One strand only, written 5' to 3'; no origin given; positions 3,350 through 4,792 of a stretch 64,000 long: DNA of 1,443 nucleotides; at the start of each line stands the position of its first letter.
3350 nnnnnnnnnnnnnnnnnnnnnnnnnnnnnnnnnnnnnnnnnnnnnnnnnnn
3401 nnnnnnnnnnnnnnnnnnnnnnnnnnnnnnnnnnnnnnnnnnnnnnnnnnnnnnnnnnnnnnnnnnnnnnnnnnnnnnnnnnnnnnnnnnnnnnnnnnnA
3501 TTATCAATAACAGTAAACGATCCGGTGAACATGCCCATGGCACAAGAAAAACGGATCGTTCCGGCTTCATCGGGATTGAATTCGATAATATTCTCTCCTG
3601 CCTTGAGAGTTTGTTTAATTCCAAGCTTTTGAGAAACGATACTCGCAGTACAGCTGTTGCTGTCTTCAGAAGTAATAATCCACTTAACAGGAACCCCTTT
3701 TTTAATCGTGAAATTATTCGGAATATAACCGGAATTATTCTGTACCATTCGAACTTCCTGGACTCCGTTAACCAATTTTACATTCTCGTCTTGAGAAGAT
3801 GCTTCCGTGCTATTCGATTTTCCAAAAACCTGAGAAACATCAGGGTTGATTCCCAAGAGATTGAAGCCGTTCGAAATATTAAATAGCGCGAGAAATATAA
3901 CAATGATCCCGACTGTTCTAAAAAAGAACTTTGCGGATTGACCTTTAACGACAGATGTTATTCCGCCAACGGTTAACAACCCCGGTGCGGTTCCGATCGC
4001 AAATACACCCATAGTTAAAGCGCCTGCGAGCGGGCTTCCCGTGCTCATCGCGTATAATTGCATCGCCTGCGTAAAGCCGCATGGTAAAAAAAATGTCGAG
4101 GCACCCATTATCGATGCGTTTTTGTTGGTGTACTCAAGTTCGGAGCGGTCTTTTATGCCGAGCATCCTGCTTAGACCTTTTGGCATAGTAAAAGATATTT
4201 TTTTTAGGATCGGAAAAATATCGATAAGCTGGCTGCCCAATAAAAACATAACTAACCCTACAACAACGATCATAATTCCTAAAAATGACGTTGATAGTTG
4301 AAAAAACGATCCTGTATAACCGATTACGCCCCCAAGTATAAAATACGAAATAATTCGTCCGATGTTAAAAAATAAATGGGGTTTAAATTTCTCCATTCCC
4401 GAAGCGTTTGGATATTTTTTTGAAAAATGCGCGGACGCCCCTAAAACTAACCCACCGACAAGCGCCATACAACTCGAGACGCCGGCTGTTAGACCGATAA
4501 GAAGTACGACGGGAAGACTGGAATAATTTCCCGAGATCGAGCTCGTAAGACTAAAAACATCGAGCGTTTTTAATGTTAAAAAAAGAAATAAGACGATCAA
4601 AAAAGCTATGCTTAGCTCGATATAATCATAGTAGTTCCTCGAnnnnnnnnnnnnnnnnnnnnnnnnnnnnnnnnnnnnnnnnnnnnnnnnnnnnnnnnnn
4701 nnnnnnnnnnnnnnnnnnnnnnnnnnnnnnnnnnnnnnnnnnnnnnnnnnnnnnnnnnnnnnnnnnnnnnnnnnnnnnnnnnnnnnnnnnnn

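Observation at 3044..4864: Unusual fusion: HMA domain, permease, Cys-rich linker and tandem cupredoxin-like domains with C..M sites lacking the canonical His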

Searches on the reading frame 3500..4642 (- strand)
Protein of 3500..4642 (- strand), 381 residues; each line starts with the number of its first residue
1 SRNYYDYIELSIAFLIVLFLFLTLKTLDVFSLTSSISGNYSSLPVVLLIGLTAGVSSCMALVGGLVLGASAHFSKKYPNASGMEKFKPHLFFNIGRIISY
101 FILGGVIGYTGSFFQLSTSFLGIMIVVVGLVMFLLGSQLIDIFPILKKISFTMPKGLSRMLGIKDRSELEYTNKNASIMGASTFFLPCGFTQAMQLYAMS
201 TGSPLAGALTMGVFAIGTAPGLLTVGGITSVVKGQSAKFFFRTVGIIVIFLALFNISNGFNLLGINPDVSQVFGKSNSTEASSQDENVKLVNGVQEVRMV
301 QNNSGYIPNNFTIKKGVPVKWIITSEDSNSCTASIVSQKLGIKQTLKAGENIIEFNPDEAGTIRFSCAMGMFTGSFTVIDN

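Call 27: search_protein_representatives(protein=window:3500-4642:-)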
Query: 381 residues. Proteins with E-value up to 0.001 (for the whole library): 5611; up to 1e-10: 2267; up to 1e-30: 930. The best 150 are listed.
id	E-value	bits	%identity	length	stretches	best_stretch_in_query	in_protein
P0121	2.6e-148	510.5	55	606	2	1-380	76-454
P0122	1.2e-129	449.0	50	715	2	1-380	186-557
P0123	6.2e-118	410.5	53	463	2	59-381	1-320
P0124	6.6e-116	403.8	50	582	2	1-381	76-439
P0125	8.5e-115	400.2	52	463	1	4-379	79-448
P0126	9.9e-115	400.0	48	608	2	1-380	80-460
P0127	4.3e-110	384.7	51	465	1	2-380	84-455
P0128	2.5e-106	372.3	51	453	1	1-376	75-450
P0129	5.5e-105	367.9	45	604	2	5-380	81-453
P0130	3.0e-104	365.5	53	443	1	8-362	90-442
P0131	3.4e-104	365.3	54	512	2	7-268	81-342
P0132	1.5e-102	359.9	52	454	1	36-380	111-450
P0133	1.4e-100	353.4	42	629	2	7-380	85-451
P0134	7.5e-99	347.7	47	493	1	1-381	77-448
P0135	2.3e-97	342.9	45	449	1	5-379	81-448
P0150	6.1e-87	308.6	44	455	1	2-376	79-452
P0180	8.0e-77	275.3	40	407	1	5-379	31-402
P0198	2.6e-71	257.2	39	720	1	6-375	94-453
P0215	1.7e-68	247.9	38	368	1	5-379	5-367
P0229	1.0e-65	238.8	36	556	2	9-374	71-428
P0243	4.7e-64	233.3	40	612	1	7-379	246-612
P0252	2.0e-63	231.2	35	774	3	16-381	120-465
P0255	4.1e-63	230.2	39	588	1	8-377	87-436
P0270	9.4e-61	222.4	36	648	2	16-380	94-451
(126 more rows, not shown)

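Call 28: list_cluster_members(proteins=[P0135, P0150, P0180, P0198, P0215, P0229, P0243, P0252, P0255, P0270])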
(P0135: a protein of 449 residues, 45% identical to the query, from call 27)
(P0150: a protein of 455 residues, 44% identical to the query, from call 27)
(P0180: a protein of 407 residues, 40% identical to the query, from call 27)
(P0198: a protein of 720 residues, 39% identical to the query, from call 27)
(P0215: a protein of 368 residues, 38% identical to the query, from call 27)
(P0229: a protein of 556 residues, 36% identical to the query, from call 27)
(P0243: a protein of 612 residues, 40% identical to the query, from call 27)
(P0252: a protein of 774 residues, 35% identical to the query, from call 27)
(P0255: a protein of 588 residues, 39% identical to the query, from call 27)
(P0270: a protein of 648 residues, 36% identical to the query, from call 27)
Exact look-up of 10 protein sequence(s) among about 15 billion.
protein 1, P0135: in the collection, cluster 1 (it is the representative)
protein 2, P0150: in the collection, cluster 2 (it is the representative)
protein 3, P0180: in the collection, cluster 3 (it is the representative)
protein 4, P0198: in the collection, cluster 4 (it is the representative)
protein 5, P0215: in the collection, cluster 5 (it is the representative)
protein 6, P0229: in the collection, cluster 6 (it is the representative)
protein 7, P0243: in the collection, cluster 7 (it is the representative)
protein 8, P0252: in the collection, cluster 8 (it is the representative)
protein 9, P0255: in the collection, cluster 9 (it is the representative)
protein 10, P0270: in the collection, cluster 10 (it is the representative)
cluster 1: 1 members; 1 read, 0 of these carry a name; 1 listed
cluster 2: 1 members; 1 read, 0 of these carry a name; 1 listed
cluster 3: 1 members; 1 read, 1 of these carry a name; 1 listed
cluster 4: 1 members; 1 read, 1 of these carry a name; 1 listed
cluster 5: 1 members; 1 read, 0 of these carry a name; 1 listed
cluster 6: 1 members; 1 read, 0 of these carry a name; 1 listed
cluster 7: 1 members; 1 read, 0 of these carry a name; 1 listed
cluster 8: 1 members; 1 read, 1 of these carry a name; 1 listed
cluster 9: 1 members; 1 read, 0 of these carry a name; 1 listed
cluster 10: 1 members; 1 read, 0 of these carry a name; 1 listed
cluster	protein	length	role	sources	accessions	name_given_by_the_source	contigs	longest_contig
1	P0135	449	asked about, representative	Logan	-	-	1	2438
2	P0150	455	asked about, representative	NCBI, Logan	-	-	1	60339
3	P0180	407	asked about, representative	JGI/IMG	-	uncharacterized protein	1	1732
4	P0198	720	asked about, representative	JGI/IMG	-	sulfite exporter TauE/SafE/protein-disulfide isomerase/copper chaperone CopZ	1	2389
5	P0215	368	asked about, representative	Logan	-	-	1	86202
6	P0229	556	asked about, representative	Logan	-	-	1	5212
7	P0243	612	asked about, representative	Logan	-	-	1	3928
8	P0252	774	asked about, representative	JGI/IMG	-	uncharacterized protein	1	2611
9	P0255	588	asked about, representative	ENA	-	-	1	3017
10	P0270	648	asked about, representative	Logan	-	-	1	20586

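Call 50: search_protein_families(library=pfam, alignment_id=A4, max_evalue=0.001)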
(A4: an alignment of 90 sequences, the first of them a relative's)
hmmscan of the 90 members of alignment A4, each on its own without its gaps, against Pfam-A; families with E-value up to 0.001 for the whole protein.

A. member 1, P0181 (468 aa): 3 families
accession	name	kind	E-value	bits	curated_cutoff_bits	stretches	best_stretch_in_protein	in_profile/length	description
PF13386.12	DsbD_2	-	9.3e-37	127.3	24.9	1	140-341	3-197/199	Cytochrome C biogenesis protein transmembrane region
PF00403.32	HMA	-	4.4e-11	43.4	24.8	1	11-72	1-61/62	Heavy-metal-associated domain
PF13473.12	Cupredoxin_1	-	2e-10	41.1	27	1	380-467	17-104/104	Cupredoxin-like domain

B. families by the number of members that match (of 90 scanned): 9 families
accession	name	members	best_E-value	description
PF13386.12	DsbD_2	90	1.2e-51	Cytochrome C biogenesis protein transmembrane region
PF13473.12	Cupredoxin_1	77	7.2e-20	Cupredoxin-like domain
PF00403.32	HMA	71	7.6e-22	Heavy-metal-associated domain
PF02683.22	DsbD_TM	12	6.9e-10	Cytochrome C biogenesis protein transmembrane domain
PF19803.4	DUF6286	3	9.4e-05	Family of unknown function (DUF6286)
PF01323.26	DSBA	1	1.1e-24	DSBA-like thioredoxin domain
PF13462.12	Thioredoxin_4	1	8.1e-19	Thioredoxin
PF18312.6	ScsC_N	1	7.3e-09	Copper resistance protein ScsC N-terminal domain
PF13743.12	Thioredoxin_5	1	0.00015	Thioredoxin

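Call 52: search_solved_structures(query=A3, max_evalue=1, show_alignments=0)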
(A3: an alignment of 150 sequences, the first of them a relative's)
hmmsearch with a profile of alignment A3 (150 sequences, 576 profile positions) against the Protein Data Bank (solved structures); distinct sequences matched with E-value up to 1: 110 (the best 60 are shown).
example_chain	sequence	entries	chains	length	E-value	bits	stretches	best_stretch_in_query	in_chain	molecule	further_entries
7xuk_A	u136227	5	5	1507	9.8e-67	228.8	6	11-81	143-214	Copper-transporting ATPase 2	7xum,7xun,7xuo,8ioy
7si3_A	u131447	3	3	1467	2.9e-59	204.1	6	12-81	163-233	P-type Cu(+) transporter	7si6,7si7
1p6t_A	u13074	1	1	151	2.7e-30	108.5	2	8-79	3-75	Potential copper-transporting ATPase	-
2rml_A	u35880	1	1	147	1.7e-29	105.8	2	8-79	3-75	Copper-transporting P-type ATPase copA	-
2rop_A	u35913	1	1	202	3.6e-25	91.6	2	12-77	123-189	Copper-transporting ATPase 2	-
8q73_A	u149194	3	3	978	6.4e-22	80.9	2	8-81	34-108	Copper-transporting ATPase HMA4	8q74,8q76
2ew9_A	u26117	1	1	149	1.2e-20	76.6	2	11-76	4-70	Copper-transporting ATPase 2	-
2mry_A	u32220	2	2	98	1.1e-18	70.2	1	363-455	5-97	Uncharacterized protein | CupA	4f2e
4f2f_A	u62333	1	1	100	5e-18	68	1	364-457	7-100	Cation-transporting ATPase, E1-E2 family protein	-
1opz_A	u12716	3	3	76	6e-15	57.8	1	8-76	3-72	Potential copper-transporting ATPase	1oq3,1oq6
2l3m_A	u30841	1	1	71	1.4e-14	56.6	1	8-75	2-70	Copper-ion-binding protein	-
1kqk_A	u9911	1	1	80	1.4e-14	56.6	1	11-81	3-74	POTENTIAL COPPER-TRANSPORTING ATPASE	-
1k0v_A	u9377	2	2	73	1.5e-14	56.5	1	10-77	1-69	CopZ | similar to mercuric transport protein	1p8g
1jww_A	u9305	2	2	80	1.8e-14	56.2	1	11-81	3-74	Potential copper-transporting ATPase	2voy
2qif_A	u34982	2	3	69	2.6e-14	55.7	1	10-76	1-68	Copper chaperone copZ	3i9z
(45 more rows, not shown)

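Call 61: search_dna_similar(query=window:3500-4642:-, collection=plasmids, mode=protein, max_evalue=0.00001, max_rows=30)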
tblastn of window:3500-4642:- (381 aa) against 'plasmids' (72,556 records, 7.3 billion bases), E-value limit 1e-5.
Records with a match: 56; places in all: 60; records where one place covers at least 80% of the query: 10.
Best place of each record, by identity: <60% 56.
By first word of the organism name: Hymenobacter 13; Streptomyces 6; Candidatus 4; Natrinema 4; Halorubrum 3; Halomicrobium 3; Mycolicibacterium 2; Stenotrophomonas 2; Methylocystis 2; Acetoanaerobium 1; and 16 more.
By predicted mobility (MOB-suite, as given by PLSDB): non-mobilizable 49; mobilizable 6; conjugative 1.
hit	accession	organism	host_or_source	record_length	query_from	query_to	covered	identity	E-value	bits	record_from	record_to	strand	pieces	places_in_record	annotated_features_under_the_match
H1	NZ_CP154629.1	Acetoanaerobium noterae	cell culture,Sludge of a digestion ...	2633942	45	381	88%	31.9%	2e-48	183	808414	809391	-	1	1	none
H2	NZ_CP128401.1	Candidatus Chlorohelix allophototropha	Single colony of Candidatus Chlorohelix ...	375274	42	379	89%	29.0%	2e-29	127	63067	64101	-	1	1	sulfite exporter TauE/SafE family protein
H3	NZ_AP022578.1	Mycolicibacterium aubagnense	-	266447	32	378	91%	27.0%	5e-22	105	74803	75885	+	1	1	sulfite exporter TauE/SafE family protein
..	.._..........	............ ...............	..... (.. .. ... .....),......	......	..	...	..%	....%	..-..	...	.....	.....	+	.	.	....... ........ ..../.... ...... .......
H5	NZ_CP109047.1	Streptomyces sp. NBC_00637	-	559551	25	376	92%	26.4%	5e-24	111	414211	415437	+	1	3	sulfite exporter TauE/SafE family protein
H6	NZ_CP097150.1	Deinococcus sp. QL22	-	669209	45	372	86%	27.8%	9e-32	134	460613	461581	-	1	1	sulfite exporter TauE/SafE family protein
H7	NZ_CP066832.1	Streptomyces liliifuscus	whole organism,soil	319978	50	375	86%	27.1%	3e-22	105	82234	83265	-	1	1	sulfite exporter TauE/SafE family protein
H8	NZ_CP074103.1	Streptomyces mirabilis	fresh creek bank soil, topsoil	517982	50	376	86%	26.6%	7e-23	107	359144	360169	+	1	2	sulfite exporter TauE/SafE family protein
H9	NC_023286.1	Streptomyces sp. F12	-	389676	50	376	86%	26.6%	9e-22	104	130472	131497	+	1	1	sulfite exporter TauE/SafE family protein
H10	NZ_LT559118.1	Nonomuraea gerenzanensis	-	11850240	50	374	85%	26.1%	1e-16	89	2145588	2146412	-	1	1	none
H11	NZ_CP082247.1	Natrinema sp. SYSU A 869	cell culture,salt lake sediment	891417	47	266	58%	27.9%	5e-9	66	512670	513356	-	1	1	sulfite exporter TauE/SafE family protein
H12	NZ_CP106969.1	Haloferax alexandrinus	-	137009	42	286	64%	24.8%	2e-7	61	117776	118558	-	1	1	sulfite exporter TauE/SafE family protein | heavy metal translocating P-type ATPase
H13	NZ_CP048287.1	Paenibacillus rhizovicinus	cell culture,rhizosphere soil of tomato ...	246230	53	269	57%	27.9%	2e-13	79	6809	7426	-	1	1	sulfite exporter TauE/SafE family protein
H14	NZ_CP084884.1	Natrinema zhouii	pure culture,Salt mine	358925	47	266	58%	27.3%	8e-9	65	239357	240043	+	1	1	sulfite exporter TauE/SafE family protein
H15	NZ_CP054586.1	Halorubrum sp. CBA1229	solar salt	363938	41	266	59%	26.5%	1e-7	61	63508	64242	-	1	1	sulfite exporter TauE/SafE family protein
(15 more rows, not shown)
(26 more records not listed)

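Call 62: get_annotated_region(hit=H4, flank=6000)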
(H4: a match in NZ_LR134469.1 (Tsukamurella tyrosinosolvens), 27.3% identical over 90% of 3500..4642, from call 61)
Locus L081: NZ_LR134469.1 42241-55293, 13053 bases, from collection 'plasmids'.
description: Tsukamurella tyrosinosolvens strain NCTC13231 plasmid 27, complete sequence
organism: Tsukamurella tyrosinosolvens (NCBI taxid 57704)
taxonomy: Bacteria; Actinomycetota; Actinomycetes; Mycobacteriales; Tsukamurellaceae; Tsukamurella; Tsukamurella tyrosinosolvens
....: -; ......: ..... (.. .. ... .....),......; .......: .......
typing (MOB-suite, as given by PLSDB): non-mobilizable
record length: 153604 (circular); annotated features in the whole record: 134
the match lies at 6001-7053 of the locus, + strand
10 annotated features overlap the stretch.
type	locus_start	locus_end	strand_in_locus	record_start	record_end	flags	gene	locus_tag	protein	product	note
CDS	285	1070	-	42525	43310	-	-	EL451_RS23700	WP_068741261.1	cytochrome c biogenesis CcdA family protein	-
CDS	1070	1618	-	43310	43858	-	-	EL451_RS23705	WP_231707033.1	TlpA disulfide reductase family protein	-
CDS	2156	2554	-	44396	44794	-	-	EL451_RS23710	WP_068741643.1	heavy metal-responsive transcriptional regulator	-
CDS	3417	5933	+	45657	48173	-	-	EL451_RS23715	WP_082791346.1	heavy metal translocating P-type ATPase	GO:0006812 - monoatomic cation transport [Evidence IEA]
CDS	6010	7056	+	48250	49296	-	-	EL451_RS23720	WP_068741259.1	sulfite exporter TauE/SafE family protein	-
CDS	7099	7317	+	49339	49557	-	-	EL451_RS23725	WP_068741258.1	heavy-metal-associated domain-containing protein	-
CDS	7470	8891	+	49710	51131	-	merA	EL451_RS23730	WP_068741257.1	mercury(II) reductase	-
CDS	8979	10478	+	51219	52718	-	-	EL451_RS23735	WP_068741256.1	multicopper oxidase family protein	-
CDS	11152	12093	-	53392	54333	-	-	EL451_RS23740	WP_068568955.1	helix-turn-helix domain-containing protein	GO:0006355 - regulation of DNA-templated transcription [Evidence IEA]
CDS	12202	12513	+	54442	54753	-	-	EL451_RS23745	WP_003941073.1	antibiotic biosynthesis monooxygenase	-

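Call 63: get_annotated_region(hit=H6, flank=6000)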
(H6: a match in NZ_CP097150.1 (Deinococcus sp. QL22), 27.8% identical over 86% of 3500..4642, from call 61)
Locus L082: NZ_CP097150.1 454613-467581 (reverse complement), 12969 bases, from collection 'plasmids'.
description: Deinococcus sp. QL22 plasmid unnamed5, complete sequence
organism: Deinococcus sp. QL22 (NCBI taxid 2939437)
taxonomy: Bacteria; Deinococcota; Deinococci; Deinococcales; Deinococcaceae; Deinococcus; Deinococcus sp. QL22
host: -; source: -; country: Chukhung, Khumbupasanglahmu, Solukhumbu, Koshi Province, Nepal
typing (MOB-suite, as given by PLSDB): non-mobilizable
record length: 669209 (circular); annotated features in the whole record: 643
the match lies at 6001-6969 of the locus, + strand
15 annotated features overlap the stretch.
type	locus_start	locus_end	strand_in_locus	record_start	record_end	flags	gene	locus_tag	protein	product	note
CDS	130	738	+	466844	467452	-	-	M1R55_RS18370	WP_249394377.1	DoxX family protein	-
CDS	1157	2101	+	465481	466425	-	-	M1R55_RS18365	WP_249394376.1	aldo/keto reductase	-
CDS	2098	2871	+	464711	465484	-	-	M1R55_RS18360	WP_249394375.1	SDR family oxidoreductase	-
CDS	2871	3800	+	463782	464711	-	-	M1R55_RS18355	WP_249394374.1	NAD(P)-dependent oxidoreductase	-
CDS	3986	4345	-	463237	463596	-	-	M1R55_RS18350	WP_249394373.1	hypothetical protein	-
CDS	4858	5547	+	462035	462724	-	-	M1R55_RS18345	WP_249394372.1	DUF4396 domain-containing protein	-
CDS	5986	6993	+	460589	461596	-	-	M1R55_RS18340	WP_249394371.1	sulfite exporter TauE/SafE family protein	-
CDS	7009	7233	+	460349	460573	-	-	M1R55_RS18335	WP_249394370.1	heavy-metal-associated domain-containing protein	-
CDS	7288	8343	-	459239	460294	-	-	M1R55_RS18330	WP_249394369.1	HAMP domain-containing sensor histidine kinase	GO:0007165 - signal transduction [Evidence IEA]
CDS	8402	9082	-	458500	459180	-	-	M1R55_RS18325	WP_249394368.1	response regulator transcription factor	GO:0000160 - phosphorelay signal transduction system [Evidence IEA]; GO:0006355 - regulation of DNA-templated ...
CDS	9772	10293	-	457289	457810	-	merB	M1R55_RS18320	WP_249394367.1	organomercurial lyase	GO:0046413 - organomercury catabolic process [Evidence IEA]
CDS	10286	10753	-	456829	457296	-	-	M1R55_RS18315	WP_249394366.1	(2Fe-2S)-binding protein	-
CDS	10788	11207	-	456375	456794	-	-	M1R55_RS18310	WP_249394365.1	MerR family transcriptional regulator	-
CDS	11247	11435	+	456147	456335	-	-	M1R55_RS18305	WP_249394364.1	hypothetical protein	-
CDS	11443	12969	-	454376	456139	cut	-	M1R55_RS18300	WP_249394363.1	WD40 repeat domain-containing protein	-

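Call 64: get_annotated_region(hit=H2, flank=6000)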
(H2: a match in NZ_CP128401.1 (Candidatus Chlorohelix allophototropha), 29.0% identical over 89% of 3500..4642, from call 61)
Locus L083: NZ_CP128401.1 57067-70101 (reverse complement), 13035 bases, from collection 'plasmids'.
description: Candidatus Chlorohelix allophototropha isolate L227-S17 plasmid unnamed1, complete sequence
organism: Candidatus Chlorohelix allophototropha (NCBI taxid 3003348)
taxonomy: Bacteria; Chloroflexota; Chloroflexia; Candidatus Chloroheliales; Candidatus Chloroheliaceae; Candidatus Chlorohelix; Candidatus Chlorohelix allophototropha
host: -; source: Single colony of Candidatus Chlorohelix allophototropha from a non-axenic enrichment (subculture 19.9); ...; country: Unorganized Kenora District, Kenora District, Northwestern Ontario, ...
typing (MOB-suite, as given by PLSDB): non-mobilizable
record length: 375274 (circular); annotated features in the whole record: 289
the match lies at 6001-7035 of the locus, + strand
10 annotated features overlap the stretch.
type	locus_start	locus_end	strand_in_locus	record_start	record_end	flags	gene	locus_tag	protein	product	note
CDS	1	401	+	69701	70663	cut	-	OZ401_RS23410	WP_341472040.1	phosphoglycerate dehydrogenase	-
CDS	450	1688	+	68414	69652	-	-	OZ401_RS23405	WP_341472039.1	threonine synthase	-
CDS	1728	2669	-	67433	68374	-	-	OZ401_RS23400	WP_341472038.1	response regulator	GO:0000160 - phosphorelay signal transduction system [Evidence IEA]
CDS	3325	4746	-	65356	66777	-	-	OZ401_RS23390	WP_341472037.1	HAMP domain-containing sensor histidine kinase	GO:0007165 - signal transduction [Evidence IEA]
CDS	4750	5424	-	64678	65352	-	-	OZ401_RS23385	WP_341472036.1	response regulator transcription factor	GO:0000160 - phosphorelay signal transduction system [Evidence IEA]; GO:0006355 - regulation of DNA-templated ...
CDS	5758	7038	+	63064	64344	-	-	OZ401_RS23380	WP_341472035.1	sulfite exporter TauE/SafE family protein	-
CDS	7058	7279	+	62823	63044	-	-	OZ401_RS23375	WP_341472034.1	heavy-metal-associated domain-containing protein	-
CDS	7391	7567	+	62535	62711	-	-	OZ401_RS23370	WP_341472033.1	YHS domain-containing protein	-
CDS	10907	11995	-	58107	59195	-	-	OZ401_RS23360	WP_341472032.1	ABC transporter substrate-binding protein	-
CDS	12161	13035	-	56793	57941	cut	-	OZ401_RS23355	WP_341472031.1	ABC transporter substrate-binding protein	-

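Call 66: get_annotated_region(hit=H1, flank=6000)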
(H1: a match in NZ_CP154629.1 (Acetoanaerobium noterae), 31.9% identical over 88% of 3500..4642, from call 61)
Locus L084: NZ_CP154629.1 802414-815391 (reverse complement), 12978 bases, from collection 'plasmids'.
description: Acetoanaerobium noterae strain DSL2 plasmid pTPELB2, complete sequence
organism: Acetoanaerobium noterae (NCBI taxid 745369)
taxonomy: Bacteria; Bacillota; Clostridia; Peptostreptococcales; Filifactoraceae; Acetoanaerobium; Acetoanaerobium noterae
host: -; source: cell culture,Sludge of a digestion tower of a wastewater treatment plant; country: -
typing (MOB-suite, as given by PLSDB): non-mobilizable
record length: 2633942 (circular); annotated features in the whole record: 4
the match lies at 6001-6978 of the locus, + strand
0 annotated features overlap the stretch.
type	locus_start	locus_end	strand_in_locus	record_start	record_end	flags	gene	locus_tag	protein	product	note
